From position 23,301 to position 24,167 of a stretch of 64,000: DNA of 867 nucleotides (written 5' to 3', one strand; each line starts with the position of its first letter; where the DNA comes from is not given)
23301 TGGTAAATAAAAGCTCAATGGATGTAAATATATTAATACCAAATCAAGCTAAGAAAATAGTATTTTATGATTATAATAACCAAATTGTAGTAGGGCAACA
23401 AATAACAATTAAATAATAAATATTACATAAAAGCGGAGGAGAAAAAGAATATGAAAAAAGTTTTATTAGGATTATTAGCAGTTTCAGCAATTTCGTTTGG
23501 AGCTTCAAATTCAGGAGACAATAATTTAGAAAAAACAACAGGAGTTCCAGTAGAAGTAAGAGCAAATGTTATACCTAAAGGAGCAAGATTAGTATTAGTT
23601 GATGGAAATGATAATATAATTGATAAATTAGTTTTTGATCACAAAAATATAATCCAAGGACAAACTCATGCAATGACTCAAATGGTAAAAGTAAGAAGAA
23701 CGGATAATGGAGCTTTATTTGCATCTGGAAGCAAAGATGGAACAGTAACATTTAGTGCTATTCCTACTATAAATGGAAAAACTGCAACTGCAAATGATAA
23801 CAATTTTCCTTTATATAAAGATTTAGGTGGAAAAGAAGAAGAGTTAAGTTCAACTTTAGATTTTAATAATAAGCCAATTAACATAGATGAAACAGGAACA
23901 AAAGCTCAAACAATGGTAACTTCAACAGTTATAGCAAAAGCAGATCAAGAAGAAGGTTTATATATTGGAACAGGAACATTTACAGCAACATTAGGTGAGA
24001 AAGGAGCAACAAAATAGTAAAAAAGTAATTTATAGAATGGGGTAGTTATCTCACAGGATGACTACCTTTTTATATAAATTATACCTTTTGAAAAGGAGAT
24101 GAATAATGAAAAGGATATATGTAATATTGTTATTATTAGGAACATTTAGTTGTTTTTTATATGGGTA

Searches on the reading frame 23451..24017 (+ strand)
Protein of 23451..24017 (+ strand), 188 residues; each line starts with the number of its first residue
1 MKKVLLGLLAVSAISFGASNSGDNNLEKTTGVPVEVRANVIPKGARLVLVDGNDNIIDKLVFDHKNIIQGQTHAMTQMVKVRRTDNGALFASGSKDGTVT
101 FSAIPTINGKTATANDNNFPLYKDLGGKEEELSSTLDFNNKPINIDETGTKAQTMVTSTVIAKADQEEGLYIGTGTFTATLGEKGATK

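Call 3: search_protein_families(library=pfam, proteins=[window:23451-24017:+], max_evalue=1)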
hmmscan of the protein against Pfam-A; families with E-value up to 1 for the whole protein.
window:23451-24017:+ (188 aa): 2 families
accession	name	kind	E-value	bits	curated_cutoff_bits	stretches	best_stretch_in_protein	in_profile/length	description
PF23411.1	Beta-prop_Vps41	-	0.049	13.4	33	1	66-106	47-86/332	Vps42 beta-propeller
PF05968.16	Bacillus_PapR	-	0.075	13.8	27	1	1-29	1-28/48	Bacillus PapR protein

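Call 4: search_protein_families(library=ncbifam, proteins=[window:23451-24017:+], max_evalue=1)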
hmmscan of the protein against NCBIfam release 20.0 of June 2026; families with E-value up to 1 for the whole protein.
window:23451-24017:+ (188 aa): 2 families
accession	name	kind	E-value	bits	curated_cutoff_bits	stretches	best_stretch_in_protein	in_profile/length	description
NF050142.1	PG1828_fam_lipo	equivalog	0.00027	21.6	50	1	1-41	1-41/59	PG1828 family lipoprotein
TIGR04429.1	Phr_nterm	subfamily_domain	0.0012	19.2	25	1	1-24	1-27/28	Phr family secreted Rap phosphatase inhibitor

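Call 64: search_protein_families(library=pfam, alignment_id=A8, max_evalue=0.1)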
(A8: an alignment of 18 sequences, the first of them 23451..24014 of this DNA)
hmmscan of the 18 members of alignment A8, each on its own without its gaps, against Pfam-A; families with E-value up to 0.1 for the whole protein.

A. member 1, window:23451-24014:+ (188 aa): 2 families
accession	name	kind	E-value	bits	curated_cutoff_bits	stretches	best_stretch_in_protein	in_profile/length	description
PF23411.1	Beta-prop_Vps41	-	0.049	13.4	33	1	66-106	47-86/332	Vps42 beta-propeller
PF05968.16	Bacillus_PapR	-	0.075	13.8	27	0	1-29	1-28/48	Bacillus PapR protein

B. families by the number of members that match (of 18 scanned): 4 families
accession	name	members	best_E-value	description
PF05984.18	Cytomega_UL20A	1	0.027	Cytomegalovirus UL20A protein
PF23411.1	Beta-prop_Vps41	1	0.049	Vps42 beta-propeller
PF05968.16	Bacillus_PapR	1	0.075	Bacillus PapR protein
PF01620.22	Pollen_allerg_2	1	0.094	Ribonuclease (pollen allergen)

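Call 65: search_solved_structures(query=A8, max_evalue=10, show_alignments=2)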
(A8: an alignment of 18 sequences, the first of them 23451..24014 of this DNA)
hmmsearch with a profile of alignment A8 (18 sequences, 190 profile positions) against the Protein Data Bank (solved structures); distinct sequences matched with E-value up to 10: 3.
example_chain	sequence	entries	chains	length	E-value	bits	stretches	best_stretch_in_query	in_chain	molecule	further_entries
8k40_A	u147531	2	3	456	0.046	17.3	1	104-173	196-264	NAD(P)/FAD-dependent oxidoreductase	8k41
5gar_O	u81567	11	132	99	0.97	13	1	1-22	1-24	Vacuolar type ATP synthase subunit | V-type ATP synthase, subunit K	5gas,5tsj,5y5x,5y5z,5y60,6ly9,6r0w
8ywt_O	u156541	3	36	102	1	12.9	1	1-22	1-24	V-type ATP synthase, subunit K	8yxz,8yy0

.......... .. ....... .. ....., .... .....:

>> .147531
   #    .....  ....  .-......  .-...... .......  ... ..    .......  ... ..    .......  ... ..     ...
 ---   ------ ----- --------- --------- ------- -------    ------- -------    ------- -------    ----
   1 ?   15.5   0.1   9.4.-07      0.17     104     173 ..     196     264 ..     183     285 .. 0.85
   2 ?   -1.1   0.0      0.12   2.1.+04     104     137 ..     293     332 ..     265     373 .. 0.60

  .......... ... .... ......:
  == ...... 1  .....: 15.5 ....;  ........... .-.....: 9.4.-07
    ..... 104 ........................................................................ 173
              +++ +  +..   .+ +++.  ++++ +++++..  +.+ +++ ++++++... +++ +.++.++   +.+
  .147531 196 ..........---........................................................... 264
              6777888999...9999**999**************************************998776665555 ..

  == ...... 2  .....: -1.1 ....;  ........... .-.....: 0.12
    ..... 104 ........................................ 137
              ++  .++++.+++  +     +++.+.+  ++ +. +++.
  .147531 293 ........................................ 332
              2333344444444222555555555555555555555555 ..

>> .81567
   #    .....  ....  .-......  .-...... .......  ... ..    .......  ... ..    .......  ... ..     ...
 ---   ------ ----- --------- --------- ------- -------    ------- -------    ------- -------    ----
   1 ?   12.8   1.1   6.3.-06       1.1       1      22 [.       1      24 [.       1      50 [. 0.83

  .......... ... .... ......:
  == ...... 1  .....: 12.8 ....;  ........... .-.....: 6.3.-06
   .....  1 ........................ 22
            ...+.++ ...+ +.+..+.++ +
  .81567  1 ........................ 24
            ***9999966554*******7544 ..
